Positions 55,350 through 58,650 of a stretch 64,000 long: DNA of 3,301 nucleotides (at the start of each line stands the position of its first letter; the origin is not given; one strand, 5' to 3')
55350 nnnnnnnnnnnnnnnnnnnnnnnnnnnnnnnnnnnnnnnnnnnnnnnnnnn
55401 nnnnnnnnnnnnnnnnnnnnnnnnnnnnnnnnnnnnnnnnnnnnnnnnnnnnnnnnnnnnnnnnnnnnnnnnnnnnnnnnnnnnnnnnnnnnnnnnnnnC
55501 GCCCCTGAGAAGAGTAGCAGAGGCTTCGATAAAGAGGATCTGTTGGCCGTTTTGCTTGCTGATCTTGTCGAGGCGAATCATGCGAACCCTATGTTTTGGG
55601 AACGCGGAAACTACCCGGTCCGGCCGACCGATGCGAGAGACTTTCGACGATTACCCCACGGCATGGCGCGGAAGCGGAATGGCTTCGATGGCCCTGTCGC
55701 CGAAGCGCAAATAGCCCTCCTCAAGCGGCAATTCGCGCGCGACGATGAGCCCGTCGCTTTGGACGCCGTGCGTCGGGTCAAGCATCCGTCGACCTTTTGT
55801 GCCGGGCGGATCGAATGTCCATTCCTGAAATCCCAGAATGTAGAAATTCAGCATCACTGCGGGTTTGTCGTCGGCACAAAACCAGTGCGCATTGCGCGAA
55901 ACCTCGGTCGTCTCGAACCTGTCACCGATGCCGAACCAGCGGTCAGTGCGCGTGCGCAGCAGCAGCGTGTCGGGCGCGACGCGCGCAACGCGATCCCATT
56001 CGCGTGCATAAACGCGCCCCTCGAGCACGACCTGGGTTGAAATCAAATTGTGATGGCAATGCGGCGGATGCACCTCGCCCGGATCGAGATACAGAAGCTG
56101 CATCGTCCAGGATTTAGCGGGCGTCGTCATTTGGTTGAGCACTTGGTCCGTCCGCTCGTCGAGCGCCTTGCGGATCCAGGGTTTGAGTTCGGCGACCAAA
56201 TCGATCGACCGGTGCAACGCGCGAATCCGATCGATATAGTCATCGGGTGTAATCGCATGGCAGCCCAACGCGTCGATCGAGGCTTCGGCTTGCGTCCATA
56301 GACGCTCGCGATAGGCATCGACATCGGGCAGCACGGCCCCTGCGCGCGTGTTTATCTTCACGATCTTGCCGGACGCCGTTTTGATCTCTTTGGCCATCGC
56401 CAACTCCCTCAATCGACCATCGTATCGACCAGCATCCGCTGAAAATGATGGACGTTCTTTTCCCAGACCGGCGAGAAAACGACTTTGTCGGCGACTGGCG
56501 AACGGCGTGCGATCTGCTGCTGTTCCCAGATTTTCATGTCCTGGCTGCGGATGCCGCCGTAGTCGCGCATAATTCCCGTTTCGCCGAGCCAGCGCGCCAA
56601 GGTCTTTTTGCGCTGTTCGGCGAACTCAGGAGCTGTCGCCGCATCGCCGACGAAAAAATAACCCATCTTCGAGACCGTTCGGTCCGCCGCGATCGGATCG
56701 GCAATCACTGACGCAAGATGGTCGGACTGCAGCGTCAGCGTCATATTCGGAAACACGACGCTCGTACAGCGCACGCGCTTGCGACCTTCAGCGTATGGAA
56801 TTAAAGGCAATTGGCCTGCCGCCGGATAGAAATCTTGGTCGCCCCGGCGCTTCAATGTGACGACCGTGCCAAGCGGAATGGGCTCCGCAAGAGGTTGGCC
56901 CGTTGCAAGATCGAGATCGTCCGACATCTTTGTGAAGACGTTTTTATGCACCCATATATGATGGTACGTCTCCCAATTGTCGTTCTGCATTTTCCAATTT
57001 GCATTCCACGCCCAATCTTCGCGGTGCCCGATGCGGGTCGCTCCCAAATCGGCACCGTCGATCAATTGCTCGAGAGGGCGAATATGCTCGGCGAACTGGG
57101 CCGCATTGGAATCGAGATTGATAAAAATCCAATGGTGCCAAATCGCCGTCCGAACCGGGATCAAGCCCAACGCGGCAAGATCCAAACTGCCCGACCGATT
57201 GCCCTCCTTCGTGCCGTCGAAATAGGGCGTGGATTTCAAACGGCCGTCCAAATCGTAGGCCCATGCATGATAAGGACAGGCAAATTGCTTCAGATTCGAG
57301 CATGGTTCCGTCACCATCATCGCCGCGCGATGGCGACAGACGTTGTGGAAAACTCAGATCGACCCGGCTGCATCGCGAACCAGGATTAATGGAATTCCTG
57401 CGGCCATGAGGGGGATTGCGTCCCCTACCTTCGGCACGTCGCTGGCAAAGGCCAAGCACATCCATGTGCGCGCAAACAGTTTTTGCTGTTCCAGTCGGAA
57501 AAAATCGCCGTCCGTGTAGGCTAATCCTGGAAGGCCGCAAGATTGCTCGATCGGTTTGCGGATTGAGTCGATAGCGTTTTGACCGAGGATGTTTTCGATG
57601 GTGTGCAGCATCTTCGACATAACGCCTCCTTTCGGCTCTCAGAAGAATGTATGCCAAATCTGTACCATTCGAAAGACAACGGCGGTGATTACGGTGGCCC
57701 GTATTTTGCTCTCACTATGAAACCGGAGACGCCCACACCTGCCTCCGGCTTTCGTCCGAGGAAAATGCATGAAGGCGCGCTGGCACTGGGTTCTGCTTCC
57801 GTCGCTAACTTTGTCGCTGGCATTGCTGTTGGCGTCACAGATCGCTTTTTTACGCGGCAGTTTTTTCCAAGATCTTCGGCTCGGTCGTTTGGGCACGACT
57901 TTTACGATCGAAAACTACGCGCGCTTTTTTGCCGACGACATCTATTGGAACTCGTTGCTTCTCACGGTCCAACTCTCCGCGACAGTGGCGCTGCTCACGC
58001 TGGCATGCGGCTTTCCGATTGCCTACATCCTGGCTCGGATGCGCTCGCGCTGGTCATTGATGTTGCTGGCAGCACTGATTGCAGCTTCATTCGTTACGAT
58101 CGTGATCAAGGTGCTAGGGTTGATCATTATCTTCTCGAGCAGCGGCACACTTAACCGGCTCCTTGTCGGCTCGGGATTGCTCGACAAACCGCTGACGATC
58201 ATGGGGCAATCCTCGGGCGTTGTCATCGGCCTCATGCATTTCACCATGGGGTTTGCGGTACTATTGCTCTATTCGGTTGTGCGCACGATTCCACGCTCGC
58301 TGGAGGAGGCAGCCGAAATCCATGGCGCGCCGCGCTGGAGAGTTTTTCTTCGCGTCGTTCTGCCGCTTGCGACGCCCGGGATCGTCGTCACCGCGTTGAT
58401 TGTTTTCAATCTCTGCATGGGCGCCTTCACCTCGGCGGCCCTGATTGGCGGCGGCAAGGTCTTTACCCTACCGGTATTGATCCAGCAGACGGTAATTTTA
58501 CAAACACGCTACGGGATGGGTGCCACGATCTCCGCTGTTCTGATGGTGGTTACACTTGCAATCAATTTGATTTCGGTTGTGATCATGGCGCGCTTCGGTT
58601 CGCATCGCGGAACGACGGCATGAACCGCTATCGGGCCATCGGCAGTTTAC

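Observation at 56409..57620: Rieske oxygenase alpha subunit with an in-frame TGA in place of a conserved Arg, splitting the [2Fe-2S] motif region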

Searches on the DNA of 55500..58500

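Call 34: search_rna_families(source=window, start=55500, end=58500, threshold=evalue, max_evalue=1)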
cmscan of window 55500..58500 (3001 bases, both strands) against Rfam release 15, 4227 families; matches with E-value up to 1: 0.
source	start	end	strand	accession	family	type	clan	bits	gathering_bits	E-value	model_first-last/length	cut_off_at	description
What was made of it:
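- On Selenoprotein / recoded UGA: There is no Rfam hit (call 34).
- There is no Rfam match at E <= 1 in 55500-58500 (call 34).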

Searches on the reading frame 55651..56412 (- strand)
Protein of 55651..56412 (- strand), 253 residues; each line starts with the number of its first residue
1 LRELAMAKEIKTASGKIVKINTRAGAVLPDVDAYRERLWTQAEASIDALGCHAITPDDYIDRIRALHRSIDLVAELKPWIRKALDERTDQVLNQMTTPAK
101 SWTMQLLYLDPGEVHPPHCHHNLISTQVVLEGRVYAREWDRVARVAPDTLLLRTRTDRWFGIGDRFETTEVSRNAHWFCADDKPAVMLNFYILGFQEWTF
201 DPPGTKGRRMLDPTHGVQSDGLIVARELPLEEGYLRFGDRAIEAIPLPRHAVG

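Call 6: search_protein_families(library=pfam, proteins=[window:55651-56412:-])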
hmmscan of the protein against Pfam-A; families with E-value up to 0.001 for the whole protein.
window:55651-56412:- (253 aa): 0 families

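Call 26: search_protein_families(library=ncbifam, proteins=[window:55651-56397:-], max_evalue=0.00001)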
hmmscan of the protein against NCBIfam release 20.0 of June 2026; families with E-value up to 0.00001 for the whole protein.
window:55651-56397:- (248 aa): 0 families

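Call 37: search_protein_families(library=pfam, proteins=[window:55651-56397:-], max_evalue=0.01)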
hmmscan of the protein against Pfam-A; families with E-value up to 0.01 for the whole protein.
window:55651-56397:- (248 aa): 0 families

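Call 39: search_solved_structures(query=window:55651-56397:-, max_evalue=1)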
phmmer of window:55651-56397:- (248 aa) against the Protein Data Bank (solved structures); distinct sequences matched with E-value up to 1: 1.
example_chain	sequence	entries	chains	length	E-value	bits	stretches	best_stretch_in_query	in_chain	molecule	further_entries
2vqa_A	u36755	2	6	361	0.46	13.2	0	97-129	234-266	SLL1358 PROTEIN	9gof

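Call 40: find_homologous_proteins(query=window:55654-56397:-)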
Query window:55654-56397:- (248 aa): 65 proteins with E <= 0.001 among 807 candidates.
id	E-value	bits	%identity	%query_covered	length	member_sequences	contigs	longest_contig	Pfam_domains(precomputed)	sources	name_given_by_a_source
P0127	2.7e-163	560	97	100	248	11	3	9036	-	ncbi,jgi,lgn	jgi:hypothetical protein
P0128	2.2e-150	517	91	98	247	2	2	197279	-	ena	-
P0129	1.6e-148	511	89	100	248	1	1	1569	-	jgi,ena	-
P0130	3.5e-142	490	84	100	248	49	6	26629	-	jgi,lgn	jgi:quercetin dioxygenase-like cupin family protein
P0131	4.6e-139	480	84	98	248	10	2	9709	-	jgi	jgi:quercetin dioxygenase-like cupin family protein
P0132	8.4e-139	479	84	99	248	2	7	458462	-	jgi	jgi:quercetin dioxygenase-like cupin family protein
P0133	7.7e-137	473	81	100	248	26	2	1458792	-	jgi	jgi:hypothetical protein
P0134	1.4e-136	472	80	100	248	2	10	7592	-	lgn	-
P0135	2.7e-134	465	79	100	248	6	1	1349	-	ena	-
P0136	9.2e-134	463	81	100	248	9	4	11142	-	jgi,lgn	-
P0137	1.0e-133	463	82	98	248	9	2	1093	-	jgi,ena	jgi:quercetin dioxygenase-like cupin family protein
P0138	4.1e-130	451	79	99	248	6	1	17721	-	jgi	jgi:hypothetical protein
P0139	7.3e-130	450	76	98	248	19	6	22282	-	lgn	-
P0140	1.8e-128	446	76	99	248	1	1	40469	-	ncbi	-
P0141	4.8e-128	444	75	99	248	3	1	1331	-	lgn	-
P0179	8.0e-67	243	48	97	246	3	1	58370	PF07847.19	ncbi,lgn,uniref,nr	ncbi:cupin domain-containing protein [Plastoroseomonas hellenica]|uniref:hypothetical protein n=1 Ta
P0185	2.9e-63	232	48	95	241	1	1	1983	PF07847.19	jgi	jgi:PCO_ADO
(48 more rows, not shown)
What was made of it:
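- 55651..56397 (-): Downstream 248-aa cupin-like gene, 11 nt after the Rieske stop and probably co-transcribed. It may suffer polarity from the premature stop (inference). Call 40 (about 65 homologs, a few carrying PF07847 PCO_ADO).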

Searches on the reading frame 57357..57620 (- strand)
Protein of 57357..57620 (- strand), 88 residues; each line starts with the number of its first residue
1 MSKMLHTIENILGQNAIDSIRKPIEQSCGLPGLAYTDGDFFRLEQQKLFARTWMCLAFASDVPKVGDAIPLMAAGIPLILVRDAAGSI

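Call 12: list_cluster_members(proteins=[P0024, window:57357-57620:-, P0001])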
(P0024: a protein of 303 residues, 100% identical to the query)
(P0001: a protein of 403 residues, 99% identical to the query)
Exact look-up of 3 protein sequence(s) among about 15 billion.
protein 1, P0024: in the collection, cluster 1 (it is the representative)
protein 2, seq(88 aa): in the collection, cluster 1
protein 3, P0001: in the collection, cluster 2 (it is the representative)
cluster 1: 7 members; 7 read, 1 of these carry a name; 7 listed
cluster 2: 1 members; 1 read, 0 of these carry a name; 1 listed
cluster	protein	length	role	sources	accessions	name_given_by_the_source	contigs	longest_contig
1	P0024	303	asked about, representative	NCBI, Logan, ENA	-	-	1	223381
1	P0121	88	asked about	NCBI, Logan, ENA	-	-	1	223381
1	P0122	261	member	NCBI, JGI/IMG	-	choline monooxygenase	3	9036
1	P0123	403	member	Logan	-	-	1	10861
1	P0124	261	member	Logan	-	-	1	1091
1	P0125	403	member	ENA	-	-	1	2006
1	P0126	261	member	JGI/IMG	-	-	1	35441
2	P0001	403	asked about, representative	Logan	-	-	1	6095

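Call 16: find_encoding_contigs(protein=P0126, flank=8000, max_places=3)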
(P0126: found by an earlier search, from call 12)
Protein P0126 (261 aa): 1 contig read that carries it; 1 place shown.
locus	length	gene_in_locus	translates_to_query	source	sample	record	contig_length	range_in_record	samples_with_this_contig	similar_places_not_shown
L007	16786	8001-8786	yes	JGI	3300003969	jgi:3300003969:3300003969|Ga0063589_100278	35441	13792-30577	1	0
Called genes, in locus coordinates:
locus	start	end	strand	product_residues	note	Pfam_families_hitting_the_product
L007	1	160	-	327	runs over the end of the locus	PF14226:DIOX_N, PF03171:2OG-FeII_Oxy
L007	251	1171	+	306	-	PF00126:HTH_1, PF03466:LysR_substrate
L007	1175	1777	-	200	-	-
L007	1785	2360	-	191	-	PF02775:TPP_enzyme_C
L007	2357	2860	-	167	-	PF02776:TPP_enzyme_N (weak)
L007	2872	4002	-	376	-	PF00155:Aminotran_1_2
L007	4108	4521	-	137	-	PF08546:ApbA_C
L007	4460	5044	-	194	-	PF02558:ApbA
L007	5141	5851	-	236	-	PF13343:SBP_bac_6 (weak), PF13416:SBP_bac_8 (weak)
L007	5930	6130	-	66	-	-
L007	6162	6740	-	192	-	PF00528:BPD_transp_1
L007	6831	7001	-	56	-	-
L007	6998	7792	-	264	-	PF00528:BPD_transp_1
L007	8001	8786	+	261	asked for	PF00355:Rieske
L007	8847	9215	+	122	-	PF00848:Ring_hydroxyl_A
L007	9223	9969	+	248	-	-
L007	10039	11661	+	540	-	PF03193:RsgA_GTPase (faint), PF13476:AAA_23 (faint), PF13555:AAA_29 (faint), PF00005:ABC_tran, PF02463:SMC_N (faint), PF13304:AAA_21 (faint), PF12848:ABC_tran_Xtn, PF00005:ABC_tran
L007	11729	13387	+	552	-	PF01019:G_glu_transpept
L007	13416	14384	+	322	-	PF00389:2-Hacid_dh, PF02826:2-Hacid_dh_C, PF00670:AdoHcyase_NAD (weak)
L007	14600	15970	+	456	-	PF00174:Oxidored_molyb, PF03404:Mo-co_dimer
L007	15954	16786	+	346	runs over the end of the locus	PF00034:Cytochrom_C (weak), PF13442:Cytochrome_CBB3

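Call 17: find_encoding_contigs(protein=P0122, flank=8000, max_places=4)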
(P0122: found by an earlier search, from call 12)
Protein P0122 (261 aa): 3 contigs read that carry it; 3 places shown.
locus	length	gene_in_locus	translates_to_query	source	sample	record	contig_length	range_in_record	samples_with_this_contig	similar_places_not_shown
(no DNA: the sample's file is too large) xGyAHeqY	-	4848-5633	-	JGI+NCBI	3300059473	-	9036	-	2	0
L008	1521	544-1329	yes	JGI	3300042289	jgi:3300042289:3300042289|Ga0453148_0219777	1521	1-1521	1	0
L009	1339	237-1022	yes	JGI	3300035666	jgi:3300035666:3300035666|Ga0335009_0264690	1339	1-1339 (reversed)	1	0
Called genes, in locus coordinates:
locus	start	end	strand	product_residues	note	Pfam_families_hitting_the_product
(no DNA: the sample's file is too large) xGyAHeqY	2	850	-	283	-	?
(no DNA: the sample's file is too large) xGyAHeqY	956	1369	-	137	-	PF08546:ApbA_C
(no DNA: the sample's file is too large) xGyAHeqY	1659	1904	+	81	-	-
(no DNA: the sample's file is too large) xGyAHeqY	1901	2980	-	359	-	PF01547:SBP_bac_1, PF13416:SBP_bac_8, PF13343:SBP_bac_6 (weak)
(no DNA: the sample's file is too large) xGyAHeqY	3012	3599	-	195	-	PF00528:BPD_transp_1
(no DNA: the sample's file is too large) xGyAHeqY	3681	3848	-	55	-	-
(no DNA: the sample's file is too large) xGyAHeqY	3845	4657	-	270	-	PF00528:BPD_transp_1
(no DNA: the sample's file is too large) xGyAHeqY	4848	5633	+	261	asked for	PF00355:Rieske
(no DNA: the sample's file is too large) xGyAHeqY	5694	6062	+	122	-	PF00848:Ring_hydroxyl_A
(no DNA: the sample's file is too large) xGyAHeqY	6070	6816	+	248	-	-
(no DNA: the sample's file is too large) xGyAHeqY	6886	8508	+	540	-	PF03193:RsgA_GTPase (faint), PF13476:AAA_23 (faint), PF13555:AAA_29 (faint), PF00005:ABC_tran, PF02463:SMC_N (faint), PF13304:AAA_21 (faint), PF12848:ABC_tran_Xtn, PF00005:ABC_tran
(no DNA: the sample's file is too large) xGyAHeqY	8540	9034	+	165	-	?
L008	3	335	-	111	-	?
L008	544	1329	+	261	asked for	PF00355:Rieske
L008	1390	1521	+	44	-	?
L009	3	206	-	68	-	?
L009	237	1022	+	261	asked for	PF00355:Rieske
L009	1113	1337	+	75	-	?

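Call 18: find_encoding_contigs(protein=P0123, flank=8000, max_places=3)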
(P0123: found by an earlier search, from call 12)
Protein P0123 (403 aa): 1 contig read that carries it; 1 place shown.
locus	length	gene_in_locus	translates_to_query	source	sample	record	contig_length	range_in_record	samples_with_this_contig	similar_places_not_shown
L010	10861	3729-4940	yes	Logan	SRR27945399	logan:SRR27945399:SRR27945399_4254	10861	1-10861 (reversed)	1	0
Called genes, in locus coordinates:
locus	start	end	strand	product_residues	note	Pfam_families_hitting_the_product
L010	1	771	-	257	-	?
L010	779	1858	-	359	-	PF01547:SBP_bac_1, PF13416:SBP_bac_8, PF13343:SBP_bac_6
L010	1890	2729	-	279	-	PF00528:BPD_transp_1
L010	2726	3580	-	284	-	PF00528:BPD_transp_1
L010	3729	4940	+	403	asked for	PF00355:Rieske, PF00848:Ring_hydroxyl_A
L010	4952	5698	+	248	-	-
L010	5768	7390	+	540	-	PF03193:RsgA_GTPase (faint), PF13476:AAA_23 (faint), PF13555:AAA_29 (faint), PF00005:ABC_tran, PF02463:SMC_N (faint), PF13304:AAA_21 (faint), PF12848:ABC_tran_Xtn, PF00005:ABC_tran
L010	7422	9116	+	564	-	PF01019:G_glu_transpept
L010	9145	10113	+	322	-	PF00389:2-Hacid_dh, PF02826:2-Hacid_dh_C, PF00670:AdoHcyase_NAD (weak)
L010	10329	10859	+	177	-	?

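Call 38: find_encoding_contigs(protein=P0121, flank=200, max_places=10)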
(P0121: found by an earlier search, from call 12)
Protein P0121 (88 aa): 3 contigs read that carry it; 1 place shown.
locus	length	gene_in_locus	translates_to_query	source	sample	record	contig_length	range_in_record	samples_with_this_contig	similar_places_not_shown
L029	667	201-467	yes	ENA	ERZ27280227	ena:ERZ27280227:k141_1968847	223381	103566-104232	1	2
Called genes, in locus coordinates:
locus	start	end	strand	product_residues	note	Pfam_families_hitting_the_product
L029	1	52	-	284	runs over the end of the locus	PF00528:BPD_transp_1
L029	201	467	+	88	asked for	-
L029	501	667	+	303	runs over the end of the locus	PF00848:Ring_hydroxyl_A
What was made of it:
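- Tried and rejected: A second look-up with the 88-aa fragment and a short flank (call 38) still showed only the ENA contig.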
